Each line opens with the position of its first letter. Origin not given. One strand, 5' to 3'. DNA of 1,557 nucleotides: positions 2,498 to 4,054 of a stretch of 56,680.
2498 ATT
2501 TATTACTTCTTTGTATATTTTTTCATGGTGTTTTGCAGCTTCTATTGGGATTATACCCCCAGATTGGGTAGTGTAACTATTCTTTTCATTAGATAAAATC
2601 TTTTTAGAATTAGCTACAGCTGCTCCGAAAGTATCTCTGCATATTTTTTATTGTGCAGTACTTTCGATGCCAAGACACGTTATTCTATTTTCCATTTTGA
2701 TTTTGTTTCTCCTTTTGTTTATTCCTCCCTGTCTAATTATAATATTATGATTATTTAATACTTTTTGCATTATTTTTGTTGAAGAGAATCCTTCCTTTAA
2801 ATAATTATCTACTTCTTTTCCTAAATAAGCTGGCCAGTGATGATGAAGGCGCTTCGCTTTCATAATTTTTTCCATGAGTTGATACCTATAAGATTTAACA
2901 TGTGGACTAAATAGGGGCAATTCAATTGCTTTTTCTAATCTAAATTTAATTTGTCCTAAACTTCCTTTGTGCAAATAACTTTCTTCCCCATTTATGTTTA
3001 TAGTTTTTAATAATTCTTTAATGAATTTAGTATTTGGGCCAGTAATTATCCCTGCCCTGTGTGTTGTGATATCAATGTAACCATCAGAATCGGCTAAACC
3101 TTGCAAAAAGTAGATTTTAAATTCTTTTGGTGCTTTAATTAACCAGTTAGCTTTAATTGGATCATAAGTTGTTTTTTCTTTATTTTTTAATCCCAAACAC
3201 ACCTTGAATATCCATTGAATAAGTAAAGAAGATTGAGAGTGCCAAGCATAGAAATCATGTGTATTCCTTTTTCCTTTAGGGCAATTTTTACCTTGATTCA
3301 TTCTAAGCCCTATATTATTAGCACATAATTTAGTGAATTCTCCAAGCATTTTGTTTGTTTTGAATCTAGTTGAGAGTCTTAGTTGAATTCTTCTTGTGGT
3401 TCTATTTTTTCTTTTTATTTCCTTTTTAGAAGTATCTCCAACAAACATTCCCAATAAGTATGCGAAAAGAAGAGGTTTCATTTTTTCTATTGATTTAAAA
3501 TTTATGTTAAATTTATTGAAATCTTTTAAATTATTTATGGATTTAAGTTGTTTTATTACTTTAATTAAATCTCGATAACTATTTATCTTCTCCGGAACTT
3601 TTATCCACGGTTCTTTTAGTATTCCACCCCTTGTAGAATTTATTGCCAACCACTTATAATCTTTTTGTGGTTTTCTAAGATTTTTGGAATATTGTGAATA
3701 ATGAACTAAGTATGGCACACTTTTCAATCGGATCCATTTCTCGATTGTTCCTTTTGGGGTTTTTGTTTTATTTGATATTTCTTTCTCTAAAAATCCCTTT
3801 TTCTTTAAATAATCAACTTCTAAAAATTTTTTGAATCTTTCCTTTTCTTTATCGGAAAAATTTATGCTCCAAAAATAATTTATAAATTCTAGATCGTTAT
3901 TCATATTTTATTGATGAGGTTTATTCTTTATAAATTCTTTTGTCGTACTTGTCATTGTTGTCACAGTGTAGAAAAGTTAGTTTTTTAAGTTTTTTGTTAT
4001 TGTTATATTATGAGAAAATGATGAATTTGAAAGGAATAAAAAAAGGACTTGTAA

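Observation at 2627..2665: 18-nt bulge-helix-bulge intron inside the kae1 coding sequence: excision removes an in-frame TAA and rebuilds the conserved TAHTFG motif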

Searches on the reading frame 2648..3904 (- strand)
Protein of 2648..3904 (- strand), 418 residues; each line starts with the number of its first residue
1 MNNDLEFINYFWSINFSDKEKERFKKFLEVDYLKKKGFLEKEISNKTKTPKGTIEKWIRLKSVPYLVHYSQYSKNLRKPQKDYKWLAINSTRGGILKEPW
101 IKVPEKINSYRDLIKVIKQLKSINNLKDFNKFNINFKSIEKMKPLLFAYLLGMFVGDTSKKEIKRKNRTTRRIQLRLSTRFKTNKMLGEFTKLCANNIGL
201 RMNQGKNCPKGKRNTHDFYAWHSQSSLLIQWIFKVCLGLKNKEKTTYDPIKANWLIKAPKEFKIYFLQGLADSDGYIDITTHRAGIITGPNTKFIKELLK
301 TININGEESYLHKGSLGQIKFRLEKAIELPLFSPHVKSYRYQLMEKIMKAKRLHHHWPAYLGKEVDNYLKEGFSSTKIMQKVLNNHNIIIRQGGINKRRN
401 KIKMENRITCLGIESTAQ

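Call 8: search_protein_families(library=ncbifam, proteins=[window:2696-3904:-])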
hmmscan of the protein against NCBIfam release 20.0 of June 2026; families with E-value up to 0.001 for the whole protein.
window:2696-3904:- (403 aa): 0 families

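Call 9: search_protein_families(library=pfam, proteins=[window:2696-3904:-], max_evalue=0.01)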
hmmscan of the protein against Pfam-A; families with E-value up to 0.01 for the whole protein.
window:2696-3904:- (403 aa): 1 family
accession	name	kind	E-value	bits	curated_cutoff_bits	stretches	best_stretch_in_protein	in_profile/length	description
PF14528.11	LAGLIDADG_3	-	0.0012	19.5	22.5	0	261-285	1-25/82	LAGLIDADG-like domain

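Call 17: list_cluster_members(proteins=[window:2648-3904:-, window:1700-2092:-])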
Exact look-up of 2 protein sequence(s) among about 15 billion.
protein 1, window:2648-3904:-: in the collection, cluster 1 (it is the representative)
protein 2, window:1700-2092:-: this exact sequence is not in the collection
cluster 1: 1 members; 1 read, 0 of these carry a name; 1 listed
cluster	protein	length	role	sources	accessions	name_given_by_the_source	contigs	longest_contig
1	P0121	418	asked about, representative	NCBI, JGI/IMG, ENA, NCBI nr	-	-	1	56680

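Call 42: find_homologous_proteins(query=window:2696-3904:-, max_evalue=0.00001)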
Query window:2696-3904:- (403 aa): 98 proteins with E <= 0.00001 among 3564 candidates.
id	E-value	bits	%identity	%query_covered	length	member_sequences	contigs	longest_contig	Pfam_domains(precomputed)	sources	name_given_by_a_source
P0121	1.5e-268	909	100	100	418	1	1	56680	-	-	-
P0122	2.2e-233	793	87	100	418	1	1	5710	-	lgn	-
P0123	1.9e-135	470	54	100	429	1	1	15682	-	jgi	-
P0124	1.2e-129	451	55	100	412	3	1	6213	-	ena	-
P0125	6.2e-129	449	55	100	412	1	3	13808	PF14528.12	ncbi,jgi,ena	-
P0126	3.7e-128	446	54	99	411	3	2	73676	PF14528.12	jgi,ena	-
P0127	1.1e-127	445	53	99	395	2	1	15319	-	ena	-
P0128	1.2e-127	445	54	99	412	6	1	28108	PF01381.29,PF14528.12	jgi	-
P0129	7.6e-126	439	53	99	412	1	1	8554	PF01381.29,PF14528.12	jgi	jgi:transcriptional regulator with XRE-family HTH domain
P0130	1.0e-125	438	51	99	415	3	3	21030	-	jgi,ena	-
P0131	6.4e-125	436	51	100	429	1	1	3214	-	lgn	-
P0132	2.3e-122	427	47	100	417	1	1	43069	-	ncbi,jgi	jgi:hypothetical protein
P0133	2.6e-122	427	49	100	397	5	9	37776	-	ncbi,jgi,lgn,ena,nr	ncbi:hypothetical protein J4443_02840 [Candidatus Woesearchaeota archaeon]|nr:hypothetical protein [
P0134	5.3e-122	426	50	97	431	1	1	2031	-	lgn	-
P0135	5.3e-122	426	50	99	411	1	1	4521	PF14528.12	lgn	-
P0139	6.1e-118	413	47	98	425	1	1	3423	-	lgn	-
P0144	1.3e-111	392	47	99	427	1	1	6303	-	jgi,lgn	-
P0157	2.1e-101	358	44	99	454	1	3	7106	-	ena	-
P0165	2.9e-97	345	43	98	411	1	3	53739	-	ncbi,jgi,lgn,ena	-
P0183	4.2e-49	186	33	89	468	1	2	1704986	PF13384.13,PF13936.13,PF13518.13,PF02796.22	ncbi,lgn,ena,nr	ncbi:MAG: hypothetical protein JRN21_03155 [Nitrososphaerota archaeon]|nr:hypothetical protein [Nitr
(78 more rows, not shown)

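Call 44: find_encoding_contigs(protein=P0122, flank=2500, max_places=2)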
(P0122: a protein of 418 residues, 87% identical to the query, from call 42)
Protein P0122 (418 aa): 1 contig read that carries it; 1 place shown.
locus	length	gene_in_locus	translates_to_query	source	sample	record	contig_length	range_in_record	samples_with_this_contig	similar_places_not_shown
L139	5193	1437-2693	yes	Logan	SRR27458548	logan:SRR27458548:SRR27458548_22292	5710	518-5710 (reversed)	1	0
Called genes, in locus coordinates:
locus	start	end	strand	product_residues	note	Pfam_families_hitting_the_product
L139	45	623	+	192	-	PF00485:PRK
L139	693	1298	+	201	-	PF00702:Hydrolase, PF12710:HAD, PF13419:HAD_2, PF08282:Hydrolase_3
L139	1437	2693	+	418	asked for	-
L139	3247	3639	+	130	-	PF00814:TsaD, PF22521:HypF_C_2 (weak)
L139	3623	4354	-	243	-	-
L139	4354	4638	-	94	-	-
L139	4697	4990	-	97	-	-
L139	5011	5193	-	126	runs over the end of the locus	-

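Call 45: find_encoding_contigs(protein=P0123, flank=2500, max_places=2)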
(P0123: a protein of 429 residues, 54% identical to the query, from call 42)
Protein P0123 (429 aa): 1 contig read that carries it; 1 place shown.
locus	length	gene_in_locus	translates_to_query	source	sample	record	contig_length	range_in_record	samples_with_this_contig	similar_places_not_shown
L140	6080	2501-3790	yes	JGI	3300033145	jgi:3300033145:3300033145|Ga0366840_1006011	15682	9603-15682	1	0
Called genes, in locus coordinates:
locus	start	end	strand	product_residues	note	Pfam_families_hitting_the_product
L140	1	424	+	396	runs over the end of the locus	PF01926:MMR_HSR1, PF02421:FeoB_N (weak), PF08438:YGR210-like_G4, PF02824:TGS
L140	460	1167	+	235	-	PF09754:PAC2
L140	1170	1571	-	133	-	-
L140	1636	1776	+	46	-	-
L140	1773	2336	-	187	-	PF14512:TM1586_NiRdase (faint), PF00881:Nitroreductase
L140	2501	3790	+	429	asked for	-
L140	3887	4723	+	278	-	PF00814:TsaD, PF22521:HypF_C_2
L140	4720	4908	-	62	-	-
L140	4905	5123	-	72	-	-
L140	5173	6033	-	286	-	-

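Call 46: find_encoding_contigs(protein=P0132, flank=2500, max_places=2)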
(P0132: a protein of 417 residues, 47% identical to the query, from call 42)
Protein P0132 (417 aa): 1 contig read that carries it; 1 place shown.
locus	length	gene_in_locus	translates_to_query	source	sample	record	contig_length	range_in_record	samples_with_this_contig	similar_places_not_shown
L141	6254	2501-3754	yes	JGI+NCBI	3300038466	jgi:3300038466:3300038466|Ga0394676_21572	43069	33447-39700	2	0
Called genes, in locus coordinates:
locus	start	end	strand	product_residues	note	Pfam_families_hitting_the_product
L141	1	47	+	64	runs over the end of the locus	PF06093:Spt4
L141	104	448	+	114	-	PF01282:Ribosomal_S24e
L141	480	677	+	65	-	PF01599:Ribosomal_S27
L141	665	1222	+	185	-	PF02517:Rce1-like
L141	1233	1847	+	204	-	PF01300:Sua5_yciO_yrdC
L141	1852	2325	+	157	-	-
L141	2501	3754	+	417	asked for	-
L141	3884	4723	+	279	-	PF00814:TsaD, PF22521:HypF_C_2 (weak)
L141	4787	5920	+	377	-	PF12323:HTH_OrfB_IS605 (weak), PF01385:OrfB_IS605, PF07282:Cas12f1-like_TNB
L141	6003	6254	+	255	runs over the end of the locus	PF05362:Lon_C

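Call 47: find_encoding_contigs(protein=P0139, flank=2500, max_places=2)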
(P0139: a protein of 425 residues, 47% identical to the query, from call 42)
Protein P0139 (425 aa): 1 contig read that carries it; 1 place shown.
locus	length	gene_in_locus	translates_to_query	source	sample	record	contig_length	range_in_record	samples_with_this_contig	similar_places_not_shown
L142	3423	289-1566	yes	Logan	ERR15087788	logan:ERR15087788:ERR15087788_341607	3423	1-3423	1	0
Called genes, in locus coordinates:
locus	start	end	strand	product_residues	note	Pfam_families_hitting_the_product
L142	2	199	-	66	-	?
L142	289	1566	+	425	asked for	-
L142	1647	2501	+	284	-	PF00814:TsaD, PF22521:HypF_C_2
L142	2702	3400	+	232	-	PF01411:tRNA-synt_2c, PF07973:tRNA_SAD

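Call 48: find_encoding_contigs(protein=P0144, flank=2500, max_places=2)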
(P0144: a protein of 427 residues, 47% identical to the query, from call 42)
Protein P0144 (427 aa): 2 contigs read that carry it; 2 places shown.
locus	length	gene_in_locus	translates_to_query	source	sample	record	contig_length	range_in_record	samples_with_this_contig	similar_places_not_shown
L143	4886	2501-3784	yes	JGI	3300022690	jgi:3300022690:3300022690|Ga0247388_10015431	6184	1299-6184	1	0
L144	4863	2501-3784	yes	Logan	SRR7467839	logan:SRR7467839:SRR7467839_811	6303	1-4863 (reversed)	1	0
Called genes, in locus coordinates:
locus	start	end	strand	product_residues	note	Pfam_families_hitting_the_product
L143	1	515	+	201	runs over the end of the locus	PF03876:SHS2_Rpb7-N, PF00575:S1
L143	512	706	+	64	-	PF06093:Spt4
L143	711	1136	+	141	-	PF01282:Ribosomal_S24e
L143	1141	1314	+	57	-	PF01599:Ribosomal_S27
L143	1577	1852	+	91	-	PF02517:Rce1-like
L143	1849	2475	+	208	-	PF01300:Sua5_yciO_yrdC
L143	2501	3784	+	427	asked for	-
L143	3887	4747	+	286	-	PF00814:TsaD, PF22521:HypF_C_2 (weak)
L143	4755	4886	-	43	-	?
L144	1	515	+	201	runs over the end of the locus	PF03876:SHS2_Rpb7-N, PF00575:S1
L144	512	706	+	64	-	PF06093:Spt4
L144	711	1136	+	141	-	PF01282:Ribosomal_S24e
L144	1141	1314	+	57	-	PF01599:Ribosomal_S27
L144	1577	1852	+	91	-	PF02517:Rce1-like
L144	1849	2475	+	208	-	PF01300:Sua5_yciO_yrdC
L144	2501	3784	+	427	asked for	-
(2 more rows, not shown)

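Call 49: find_encoding_contigs(protein=P0157, flank=2500, max_places=3)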
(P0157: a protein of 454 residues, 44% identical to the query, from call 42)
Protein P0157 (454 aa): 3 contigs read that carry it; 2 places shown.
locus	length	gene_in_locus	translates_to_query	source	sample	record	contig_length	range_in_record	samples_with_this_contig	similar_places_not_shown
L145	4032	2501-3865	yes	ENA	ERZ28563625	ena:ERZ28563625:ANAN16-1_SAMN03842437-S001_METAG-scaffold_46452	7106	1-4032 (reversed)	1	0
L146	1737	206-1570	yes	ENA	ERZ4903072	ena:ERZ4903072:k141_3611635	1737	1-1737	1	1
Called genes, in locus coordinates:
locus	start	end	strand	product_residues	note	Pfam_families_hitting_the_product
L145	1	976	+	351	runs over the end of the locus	PF08438:YGR210-like_G4, PF02824:TGS (weak)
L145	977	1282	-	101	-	-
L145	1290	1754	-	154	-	-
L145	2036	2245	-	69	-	-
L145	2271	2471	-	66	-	-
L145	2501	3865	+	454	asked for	-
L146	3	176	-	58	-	?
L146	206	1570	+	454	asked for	-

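Call 59: find_encoding_contigs(protein=P0133, flank=2500, max_places=4)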
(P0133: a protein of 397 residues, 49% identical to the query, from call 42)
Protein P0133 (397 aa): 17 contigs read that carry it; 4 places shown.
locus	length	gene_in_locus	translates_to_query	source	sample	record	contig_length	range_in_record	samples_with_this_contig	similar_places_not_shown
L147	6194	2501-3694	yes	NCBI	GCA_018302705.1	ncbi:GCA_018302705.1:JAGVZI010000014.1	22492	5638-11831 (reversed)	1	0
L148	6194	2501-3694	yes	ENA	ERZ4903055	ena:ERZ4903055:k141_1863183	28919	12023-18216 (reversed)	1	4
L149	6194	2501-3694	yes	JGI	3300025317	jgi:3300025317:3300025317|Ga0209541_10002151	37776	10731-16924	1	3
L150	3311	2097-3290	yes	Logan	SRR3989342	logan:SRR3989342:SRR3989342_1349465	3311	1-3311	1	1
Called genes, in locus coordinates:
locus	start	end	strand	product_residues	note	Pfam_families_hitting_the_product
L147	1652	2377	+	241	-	PF09754:PAC2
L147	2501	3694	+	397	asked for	-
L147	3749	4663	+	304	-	PF00814:TsaD, PF22521:HypF_C_2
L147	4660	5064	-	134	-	-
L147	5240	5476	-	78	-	-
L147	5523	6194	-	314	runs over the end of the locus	-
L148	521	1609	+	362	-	PF01926:MMR_HSR1 (weak), PF08438:YGR210-like_G4, PF02824:TGS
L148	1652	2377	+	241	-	PF09754:PAC2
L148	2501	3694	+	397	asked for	-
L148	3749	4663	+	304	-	PF00814:TsaD, PF22521:HypF_C_2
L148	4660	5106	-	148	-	-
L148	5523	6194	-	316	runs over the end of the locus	-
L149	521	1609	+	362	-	PF01926:MMR_HSR1 (weak), PF08438:YGR210-like_G4, PF02824:TGS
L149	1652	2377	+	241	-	PF09754:PAC2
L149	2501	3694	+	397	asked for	-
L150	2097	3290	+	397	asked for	-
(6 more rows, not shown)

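Call 74: find_encoding_contigs(protein=P0165, flank=2500, max_places=2)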
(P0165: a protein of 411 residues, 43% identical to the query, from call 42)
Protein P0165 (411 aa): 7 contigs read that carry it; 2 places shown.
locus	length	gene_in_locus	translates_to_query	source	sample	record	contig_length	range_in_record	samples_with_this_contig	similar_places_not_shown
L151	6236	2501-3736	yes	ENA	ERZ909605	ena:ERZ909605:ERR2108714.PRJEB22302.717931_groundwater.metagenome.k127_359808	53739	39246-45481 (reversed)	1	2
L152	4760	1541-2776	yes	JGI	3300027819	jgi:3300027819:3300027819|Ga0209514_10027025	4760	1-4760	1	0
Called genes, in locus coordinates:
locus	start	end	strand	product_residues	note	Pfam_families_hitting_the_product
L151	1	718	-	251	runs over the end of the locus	-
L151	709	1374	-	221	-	-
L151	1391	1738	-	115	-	-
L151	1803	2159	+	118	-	-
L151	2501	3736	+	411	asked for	-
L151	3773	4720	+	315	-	PF00814:TsaD, PF22521:HypF_C_2 (weak)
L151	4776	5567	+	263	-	PF02810:SEC-C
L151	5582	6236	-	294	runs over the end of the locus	PF02661:Fic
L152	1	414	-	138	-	?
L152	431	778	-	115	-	-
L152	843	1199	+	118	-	-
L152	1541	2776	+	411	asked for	-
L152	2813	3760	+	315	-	PF00814:TsaD, PF22521:HypF_C_2 (weak)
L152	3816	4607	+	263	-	PF02810:SEC-C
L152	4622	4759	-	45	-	?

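Call 75: find_encoding_contigs(protein=P0183, flank=3000, max_places=2)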
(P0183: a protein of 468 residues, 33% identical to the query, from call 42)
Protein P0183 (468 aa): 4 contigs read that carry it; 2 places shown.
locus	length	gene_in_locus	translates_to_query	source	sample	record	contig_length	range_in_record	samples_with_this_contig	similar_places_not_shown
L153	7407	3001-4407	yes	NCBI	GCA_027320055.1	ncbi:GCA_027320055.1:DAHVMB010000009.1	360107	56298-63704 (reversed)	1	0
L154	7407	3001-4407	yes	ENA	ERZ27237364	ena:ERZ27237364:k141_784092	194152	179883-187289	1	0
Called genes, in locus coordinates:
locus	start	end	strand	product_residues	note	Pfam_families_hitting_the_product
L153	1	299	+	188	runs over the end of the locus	PF01583:APS_kinase, PF08433:KTI12 (weak), PF13671:AAA_33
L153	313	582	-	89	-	-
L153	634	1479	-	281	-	-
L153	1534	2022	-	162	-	PF13622:4HBT_3, PF03061:4HBT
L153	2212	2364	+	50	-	-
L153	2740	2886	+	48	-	-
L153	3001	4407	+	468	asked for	PF02796:HTH_7 (faint), PF13384:HTH_23 (faint), PF13518:HTH_28 (faint), PF13936:HTH_38 (faint)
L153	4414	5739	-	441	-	PF00009:GTP_EFTU, PF03144:GTP_EFTU_D2, PF03143:GTP_EFTU_D3, PF22594:GTP-eEF1A_C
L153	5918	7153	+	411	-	PF04389:Peptidase_M28 (weak), PF01546:Peptidase_M20, PF07687:M20_dimer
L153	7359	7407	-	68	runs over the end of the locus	-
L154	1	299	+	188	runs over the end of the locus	PF01583:APS_kinase, PF08433:KTI12 (weak), PF13671:AAA_33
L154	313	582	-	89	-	-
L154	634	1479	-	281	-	-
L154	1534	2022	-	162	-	PF13622:4HBT_3, PF03061:4HBT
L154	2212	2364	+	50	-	-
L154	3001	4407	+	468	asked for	PF02796:HTH_7 (faint), PF13384:HTH_23 (faint), PF13518:HTH_28 (faint), PF13936:HTH_38 (faint)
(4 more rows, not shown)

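Call 78: search_solved_structures(query=A3, max_evalue=1, show_alignments=1)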
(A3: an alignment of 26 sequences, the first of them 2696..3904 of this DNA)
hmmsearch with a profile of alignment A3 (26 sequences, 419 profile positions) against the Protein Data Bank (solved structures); distinct sequences matched with E-value up to 1: 4.
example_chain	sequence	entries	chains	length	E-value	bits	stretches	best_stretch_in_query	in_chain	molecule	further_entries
1um2_A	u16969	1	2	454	0.2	13.7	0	275-290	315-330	ENDONUCLEASE PI-SCEI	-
1dfa_A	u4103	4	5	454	0.2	13.7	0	275-290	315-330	PI-SCEI ENDONUCLEASE | ENDONUCLEASE PI-SCEI | PI-SCEI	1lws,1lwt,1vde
1ef0_A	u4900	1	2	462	0.21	13.7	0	275-290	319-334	PI-SCEI ENDONUCLEASE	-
1jva_A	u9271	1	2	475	0.22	13.6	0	275-290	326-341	VMA1-DERIVED HOMING ENDONUCLEASE X10SSS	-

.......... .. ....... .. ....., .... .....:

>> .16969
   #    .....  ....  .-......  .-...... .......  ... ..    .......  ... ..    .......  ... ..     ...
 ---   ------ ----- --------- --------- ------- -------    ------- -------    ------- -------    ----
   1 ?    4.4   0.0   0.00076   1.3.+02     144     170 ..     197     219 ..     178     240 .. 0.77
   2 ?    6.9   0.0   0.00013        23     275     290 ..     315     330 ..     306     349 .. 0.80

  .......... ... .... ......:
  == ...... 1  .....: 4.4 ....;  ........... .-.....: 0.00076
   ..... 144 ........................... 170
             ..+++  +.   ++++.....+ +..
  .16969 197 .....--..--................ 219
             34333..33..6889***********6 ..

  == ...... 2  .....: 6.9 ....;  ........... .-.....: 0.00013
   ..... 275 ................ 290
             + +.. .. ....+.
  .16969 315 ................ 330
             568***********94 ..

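Call 85: predict_structure(alignment_id=A3)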
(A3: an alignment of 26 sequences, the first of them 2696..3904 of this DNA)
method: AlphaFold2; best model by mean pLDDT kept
length: 403 residues; sequences in the alignment: 26
mean_pLDDT: 92.0   pTM: 0.90
mean pLDDT of the five models: 92.0, 91.8, 91.5, 91.4, 90.7
residues with pLDDT >= 90: 315; 70-90: 84; 50-70: 4; < 50: 0
segments of 3 or more residues with pLDDT < 50: none
pLDDT, mean of each block of 10 residues (from residue 1): 81 93 93 95 96 94 90 92 93 85 95 96 82 84 96 92 90 94 95 95 93 88 95 96 87 96 98 93 92 95 92 88 90 95 94 85 95 93 94 90 89
secondary structure, 60 per line:
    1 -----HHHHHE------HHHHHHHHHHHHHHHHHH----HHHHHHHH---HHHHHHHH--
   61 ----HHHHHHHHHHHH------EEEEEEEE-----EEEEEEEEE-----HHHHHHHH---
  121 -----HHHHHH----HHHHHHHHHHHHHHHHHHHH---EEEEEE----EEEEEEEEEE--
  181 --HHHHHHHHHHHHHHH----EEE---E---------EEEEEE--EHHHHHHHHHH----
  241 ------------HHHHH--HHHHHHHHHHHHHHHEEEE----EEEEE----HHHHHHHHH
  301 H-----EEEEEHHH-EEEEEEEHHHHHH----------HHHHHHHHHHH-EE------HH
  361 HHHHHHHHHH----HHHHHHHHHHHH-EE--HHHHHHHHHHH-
elements in order: H6-10 H18-35 H40-47 H51-58 H65-76 E83-90 E96-104 H110-117 H126-131 H136-155 E159-164 E169-178 H183-197 E202-204 E218-223 H227-236 H253-257 H260-274 E275-278 E283-287 H292-301 E307-311 E316-322 H323-328 H339-349 H359-370 H375-386 H392-402
